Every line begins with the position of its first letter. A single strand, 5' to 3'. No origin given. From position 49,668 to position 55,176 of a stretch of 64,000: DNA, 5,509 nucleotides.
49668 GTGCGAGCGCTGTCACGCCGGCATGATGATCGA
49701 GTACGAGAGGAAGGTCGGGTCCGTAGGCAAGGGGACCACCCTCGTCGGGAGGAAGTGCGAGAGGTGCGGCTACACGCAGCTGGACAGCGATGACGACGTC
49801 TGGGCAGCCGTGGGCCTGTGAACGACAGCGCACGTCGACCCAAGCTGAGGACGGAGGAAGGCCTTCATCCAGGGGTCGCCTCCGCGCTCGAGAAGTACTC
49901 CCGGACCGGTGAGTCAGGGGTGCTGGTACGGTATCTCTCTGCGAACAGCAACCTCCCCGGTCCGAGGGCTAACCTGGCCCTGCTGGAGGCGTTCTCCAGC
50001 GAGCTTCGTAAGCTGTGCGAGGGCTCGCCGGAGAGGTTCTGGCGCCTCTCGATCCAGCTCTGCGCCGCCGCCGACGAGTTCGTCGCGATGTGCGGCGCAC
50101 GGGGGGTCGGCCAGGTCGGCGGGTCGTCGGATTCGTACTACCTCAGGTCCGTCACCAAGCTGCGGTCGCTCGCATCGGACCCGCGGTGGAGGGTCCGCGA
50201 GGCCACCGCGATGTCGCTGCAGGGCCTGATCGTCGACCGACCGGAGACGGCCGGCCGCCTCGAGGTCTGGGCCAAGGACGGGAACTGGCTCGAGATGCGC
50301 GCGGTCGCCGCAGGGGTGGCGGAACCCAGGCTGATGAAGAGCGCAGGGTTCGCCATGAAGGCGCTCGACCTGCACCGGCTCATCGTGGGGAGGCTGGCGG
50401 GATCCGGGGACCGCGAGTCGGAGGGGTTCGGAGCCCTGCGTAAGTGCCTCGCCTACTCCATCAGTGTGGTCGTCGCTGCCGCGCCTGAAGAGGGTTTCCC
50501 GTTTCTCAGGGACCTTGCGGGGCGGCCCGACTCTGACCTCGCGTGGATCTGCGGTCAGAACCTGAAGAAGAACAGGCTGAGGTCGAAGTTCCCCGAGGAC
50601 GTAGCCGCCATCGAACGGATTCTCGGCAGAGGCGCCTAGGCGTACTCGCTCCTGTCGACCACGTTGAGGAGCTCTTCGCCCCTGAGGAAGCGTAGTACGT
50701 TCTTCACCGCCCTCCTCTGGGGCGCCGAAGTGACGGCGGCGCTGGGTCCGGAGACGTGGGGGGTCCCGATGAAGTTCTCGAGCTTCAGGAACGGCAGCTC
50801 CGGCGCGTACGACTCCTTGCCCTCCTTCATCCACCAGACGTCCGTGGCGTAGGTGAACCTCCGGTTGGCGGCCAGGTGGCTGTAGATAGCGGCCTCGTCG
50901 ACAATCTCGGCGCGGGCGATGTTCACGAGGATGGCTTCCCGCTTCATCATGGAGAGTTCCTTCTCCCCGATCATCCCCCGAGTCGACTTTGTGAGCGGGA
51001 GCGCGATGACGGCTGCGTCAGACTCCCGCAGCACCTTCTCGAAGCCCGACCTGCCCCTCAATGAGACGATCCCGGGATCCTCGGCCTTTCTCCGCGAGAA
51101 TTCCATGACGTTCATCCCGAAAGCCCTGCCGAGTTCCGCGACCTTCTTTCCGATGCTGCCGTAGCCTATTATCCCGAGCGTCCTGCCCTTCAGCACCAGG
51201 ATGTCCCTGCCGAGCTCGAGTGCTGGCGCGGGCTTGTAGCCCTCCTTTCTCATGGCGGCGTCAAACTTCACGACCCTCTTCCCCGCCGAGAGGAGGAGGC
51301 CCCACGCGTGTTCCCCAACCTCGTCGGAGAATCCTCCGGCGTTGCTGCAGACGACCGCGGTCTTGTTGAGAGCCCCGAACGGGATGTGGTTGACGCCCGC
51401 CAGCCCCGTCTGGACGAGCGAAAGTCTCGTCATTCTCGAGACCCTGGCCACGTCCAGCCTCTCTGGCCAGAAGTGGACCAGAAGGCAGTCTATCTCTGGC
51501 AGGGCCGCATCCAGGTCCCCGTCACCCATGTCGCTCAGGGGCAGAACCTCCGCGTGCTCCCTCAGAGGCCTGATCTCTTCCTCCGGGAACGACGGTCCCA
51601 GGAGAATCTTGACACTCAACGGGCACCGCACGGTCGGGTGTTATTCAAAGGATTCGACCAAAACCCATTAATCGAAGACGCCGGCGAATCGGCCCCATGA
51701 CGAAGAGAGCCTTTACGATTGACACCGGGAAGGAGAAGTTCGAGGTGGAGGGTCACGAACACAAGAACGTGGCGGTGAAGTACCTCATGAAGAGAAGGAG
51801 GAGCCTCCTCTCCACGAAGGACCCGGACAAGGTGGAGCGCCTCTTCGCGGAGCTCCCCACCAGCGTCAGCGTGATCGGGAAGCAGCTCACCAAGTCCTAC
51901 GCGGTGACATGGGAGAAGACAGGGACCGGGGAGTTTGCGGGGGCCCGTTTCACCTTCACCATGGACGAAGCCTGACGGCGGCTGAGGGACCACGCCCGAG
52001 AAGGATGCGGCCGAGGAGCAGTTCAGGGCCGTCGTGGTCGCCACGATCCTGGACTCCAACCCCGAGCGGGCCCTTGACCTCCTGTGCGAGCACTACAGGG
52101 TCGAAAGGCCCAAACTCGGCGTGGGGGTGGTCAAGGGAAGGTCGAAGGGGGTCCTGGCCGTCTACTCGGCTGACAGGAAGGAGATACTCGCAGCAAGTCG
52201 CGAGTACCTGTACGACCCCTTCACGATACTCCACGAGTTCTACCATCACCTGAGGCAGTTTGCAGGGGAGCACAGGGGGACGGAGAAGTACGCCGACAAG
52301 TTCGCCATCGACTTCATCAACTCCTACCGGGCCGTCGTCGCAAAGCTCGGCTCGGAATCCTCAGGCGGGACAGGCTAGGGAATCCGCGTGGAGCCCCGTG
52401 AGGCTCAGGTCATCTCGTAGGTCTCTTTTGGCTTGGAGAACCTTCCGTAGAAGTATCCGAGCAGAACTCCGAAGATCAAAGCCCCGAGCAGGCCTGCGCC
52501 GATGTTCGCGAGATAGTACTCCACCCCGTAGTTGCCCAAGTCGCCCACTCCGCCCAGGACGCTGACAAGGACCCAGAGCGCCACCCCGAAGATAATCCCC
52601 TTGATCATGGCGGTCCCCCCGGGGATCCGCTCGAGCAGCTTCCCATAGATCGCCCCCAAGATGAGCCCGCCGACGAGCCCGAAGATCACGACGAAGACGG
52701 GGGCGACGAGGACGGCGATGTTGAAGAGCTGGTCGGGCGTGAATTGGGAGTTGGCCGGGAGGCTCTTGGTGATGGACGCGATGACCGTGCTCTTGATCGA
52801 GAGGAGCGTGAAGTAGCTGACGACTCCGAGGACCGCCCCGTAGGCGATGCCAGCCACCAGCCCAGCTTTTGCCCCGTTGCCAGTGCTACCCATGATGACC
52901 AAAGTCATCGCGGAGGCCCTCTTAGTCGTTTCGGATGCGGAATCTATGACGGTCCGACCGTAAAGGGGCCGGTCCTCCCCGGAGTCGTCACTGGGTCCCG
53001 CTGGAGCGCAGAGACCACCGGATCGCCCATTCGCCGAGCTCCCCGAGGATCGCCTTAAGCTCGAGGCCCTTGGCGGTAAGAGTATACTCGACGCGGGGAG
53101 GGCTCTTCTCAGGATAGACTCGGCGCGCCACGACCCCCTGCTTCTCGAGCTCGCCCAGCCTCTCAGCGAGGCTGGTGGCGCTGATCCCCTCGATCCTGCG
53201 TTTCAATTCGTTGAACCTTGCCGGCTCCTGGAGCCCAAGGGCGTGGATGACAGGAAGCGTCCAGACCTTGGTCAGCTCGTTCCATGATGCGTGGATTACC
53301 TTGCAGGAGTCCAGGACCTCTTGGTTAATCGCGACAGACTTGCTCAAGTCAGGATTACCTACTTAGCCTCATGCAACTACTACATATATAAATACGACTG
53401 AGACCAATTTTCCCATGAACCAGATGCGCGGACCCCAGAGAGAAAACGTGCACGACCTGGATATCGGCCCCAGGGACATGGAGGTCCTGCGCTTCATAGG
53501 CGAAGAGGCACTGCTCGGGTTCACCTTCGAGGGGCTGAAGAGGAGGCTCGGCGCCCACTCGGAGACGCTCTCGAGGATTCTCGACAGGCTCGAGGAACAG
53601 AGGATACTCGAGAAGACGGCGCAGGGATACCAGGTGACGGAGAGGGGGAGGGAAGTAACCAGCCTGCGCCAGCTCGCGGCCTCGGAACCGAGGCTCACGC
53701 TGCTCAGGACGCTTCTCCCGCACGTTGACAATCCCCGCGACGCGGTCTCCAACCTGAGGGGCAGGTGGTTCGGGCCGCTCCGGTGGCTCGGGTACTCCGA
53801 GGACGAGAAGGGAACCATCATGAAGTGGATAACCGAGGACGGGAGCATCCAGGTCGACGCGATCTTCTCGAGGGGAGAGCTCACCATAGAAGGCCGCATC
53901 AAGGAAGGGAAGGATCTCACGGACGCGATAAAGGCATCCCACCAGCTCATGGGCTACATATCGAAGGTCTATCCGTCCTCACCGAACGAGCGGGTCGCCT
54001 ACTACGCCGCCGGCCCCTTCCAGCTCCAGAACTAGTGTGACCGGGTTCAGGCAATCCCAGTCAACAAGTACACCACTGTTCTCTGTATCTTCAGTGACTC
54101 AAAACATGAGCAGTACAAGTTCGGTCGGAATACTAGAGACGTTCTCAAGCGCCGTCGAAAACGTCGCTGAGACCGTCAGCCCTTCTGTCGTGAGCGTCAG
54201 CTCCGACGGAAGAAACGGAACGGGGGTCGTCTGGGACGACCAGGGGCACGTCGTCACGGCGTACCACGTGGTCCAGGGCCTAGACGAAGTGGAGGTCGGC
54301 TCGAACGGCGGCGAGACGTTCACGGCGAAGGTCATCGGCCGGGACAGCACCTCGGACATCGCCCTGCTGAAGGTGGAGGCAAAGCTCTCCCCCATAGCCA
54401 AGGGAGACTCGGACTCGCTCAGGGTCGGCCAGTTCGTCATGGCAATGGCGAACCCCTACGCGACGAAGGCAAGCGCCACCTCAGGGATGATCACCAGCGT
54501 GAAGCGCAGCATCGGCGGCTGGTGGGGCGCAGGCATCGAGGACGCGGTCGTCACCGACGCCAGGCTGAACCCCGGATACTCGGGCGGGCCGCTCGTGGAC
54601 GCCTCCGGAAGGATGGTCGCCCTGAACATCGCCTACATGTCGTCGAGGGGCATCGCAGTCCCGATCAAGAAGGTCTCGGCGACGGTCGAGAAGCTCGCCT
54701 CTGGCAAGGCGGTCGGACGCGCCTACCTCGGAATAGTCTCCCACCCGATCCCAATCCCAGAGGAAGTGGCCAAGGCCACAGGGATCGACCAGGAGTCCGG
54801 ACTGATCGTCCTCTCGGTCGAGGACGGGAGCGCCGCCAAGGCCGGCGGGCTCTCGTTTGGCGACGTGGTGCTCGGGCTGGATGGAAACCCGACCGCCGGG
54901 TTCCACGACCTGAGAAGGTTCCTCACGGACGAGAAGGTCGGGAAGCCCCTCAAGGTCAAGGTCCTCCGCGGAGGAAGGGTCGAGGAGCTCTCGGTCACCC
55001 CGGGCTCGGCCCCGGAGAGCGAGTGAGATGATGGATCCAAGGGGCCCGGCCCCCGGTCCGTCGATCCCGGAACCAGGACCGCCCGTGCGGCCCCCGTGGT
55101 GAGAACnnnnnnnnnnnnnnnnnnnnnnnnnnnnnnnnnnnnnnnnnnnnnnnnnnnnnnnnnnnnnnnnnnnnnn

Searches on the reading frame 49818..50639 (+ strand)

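Call 59: search_protein_families(library=pfam, proteins=[window:49818-50639:+], max_evalue=0.001)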
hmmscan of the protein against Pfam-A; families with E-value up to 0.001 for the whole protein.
window:49818-50639:+ (273 aa): 1 family
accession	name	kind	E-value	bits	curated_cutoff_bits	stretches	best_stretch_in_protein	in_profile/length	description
PF13646.12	HEAT_2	-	0.00077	20.1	27.7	0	110-165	31-84/88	HEAT repeats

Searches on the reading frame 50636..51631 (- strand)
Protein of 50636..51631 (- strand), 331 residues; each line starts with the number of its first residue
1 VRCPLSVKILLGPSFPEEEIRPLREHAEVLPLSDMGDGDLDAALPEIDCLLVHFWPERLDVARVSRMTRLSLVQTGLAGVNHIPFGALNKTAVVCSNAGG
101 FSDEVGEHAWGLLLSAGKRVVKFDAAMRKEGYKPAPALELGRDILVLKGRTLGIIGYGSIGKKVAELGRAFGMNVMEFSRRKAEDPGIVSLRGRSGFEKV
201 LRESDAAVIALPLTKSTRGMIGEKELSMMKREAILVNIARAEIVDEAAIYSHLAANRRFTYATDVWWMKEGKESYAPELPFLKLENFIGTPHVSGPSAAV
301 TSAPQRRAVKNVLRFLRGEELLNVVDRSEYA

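Call 59: search_protein_families(library=pfam, proteins=[window:50636-51631:-], max_evalue=0.001)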
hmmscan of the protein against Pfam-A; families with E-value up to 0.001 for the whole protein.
window:50636-51631:- (331 aa): 3 families
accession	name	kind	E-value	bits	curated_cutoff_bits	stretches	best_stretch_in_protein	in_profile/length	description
PF02826.25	2-Hacid_dh_C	-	8.3e-42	143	25.1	1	111-294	2-178/178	D-isomer specific 2-hydroxyacid dehydrogenase, NAD binding domain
PF00389.36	2-Hacid_dh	-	1.8e-08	34.5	24.6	1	16-325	8-133/134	D-isomer specific 2-hydroxyacid dehydrogenase, catalytic domain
PF00670.27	AdoHcyase_NAD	-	0.00022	21.8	27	0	143-272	18-144/162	S-adenosyl-L-homocysteine hydrolase, NAD binding domain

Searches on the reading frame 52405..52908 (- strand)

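Call 59: search_protein_families(library=pfam, proteins=[window:52405-52908:-], max_evalue=0.001)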
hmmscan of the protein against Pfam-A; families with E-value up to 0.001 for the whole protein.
window:52405-52908:- (167 aa): 2 families
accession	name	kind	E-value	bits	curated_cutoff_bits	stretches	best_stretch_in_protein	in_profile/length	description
PF20587.3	DUF6789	-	6.8e-08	33.1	27.1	1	9-162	4-141/144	Family of unknown function (DUF6789)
PF10445.14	DUF2456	-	0.00016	22.1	25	0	100-153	33-85/95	Protein of unknown function (DUF2456)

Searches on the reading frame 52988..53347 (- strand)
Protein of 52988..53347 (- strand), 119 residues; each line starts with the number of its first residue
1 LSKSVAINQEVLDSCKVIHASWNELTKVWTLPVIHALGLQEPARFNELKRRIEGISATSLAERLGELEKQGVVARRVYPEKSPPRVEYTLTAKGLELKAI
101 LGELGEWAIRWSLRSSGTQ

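Call 60: search_protein_families(library=pfam, proteins=[window:52988-53347:-], max_evalue=0.001)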
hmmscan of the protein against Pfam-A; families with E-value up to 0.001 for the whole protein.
window:52988-53347:- (119 aa): 3 families
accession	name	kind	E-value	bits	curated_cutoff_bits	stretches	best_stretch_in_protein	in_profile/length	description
PF01638.23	HxlR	-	8.3e-22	77.3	20.8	1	25-112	2-87/91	HxlR-like helix-turn-helix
PF13601.12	HTH_34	-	2.1e-05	25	27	1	31-96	3-67/80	Winged helix DNA-binding domain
PF03551.20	PadR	-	3.1e-05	24.3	27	1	47-94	18-69/75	Transcriptional regulator PadR-like family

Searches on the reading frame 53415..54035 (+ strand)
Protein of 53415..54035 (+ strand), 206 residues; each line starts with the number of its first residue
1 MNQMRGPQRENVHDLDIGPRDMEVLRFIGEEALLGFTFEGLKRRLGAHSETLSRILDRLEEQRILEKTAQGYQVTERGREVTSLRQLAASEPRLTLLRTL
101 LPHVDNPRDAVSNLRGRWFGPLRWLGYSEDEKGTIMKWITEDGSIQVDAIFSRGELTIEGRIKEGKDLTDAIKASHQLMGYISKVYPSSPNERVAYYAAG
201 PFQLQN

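Call 59: search_protein_families(library=pfam, proteins=[window:53415-54035:+], max_evalue=0.001)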
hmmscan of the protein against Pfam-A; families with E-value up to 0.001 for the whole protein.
window:53415-54035:+ (206 aa): 3 families
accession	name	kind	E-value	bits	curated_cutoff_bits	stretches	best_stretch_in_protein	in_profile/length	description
PF25213.1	HVO_A0261_N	-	1.2e-07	31.9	35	1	40-82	29-71/86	HVO_A0261 N-terminal domain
PF12802.13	MarR_2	-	2.4e-05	24.9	27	1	16-69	2-54/61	MarR family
PF13545.12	HTH_Crp_2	-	0.001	19.5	27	0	43-75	30-62/70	Crp-like helix-turn-helix domain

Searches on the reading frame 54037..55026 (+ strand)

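Call 59: search_protein_families(library=pfam, proteins=[window:54037-55026:+], max_evalue=0.001)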
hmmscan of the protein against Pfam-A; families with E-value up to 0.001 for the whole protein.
window:54037-55026:+ (329 aa): 5 families
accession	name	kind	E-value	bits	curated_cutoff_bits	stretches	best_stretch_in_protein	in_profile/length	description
PF13365.12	Trypsin_2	-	8.6e-31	108.1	27.6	1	61-196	1-144/144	Trypsin-like peptidase domain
PF13180.12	PDZ_2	-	7.7e-12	45.8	27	1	251-320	9-78/80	PDZ domain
PF00089.32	Trypsin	-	1.4e-09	38.5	20.6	1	45-197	9-195/220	Trypsin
PF00595.29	PDZ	-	3.2e-06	27.8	23.2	1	250-309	20-80/81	PDZ domain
PF17820.7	PDZ_6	-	3.6e-05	23.9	27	1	257-311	1-54/54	PDZ domain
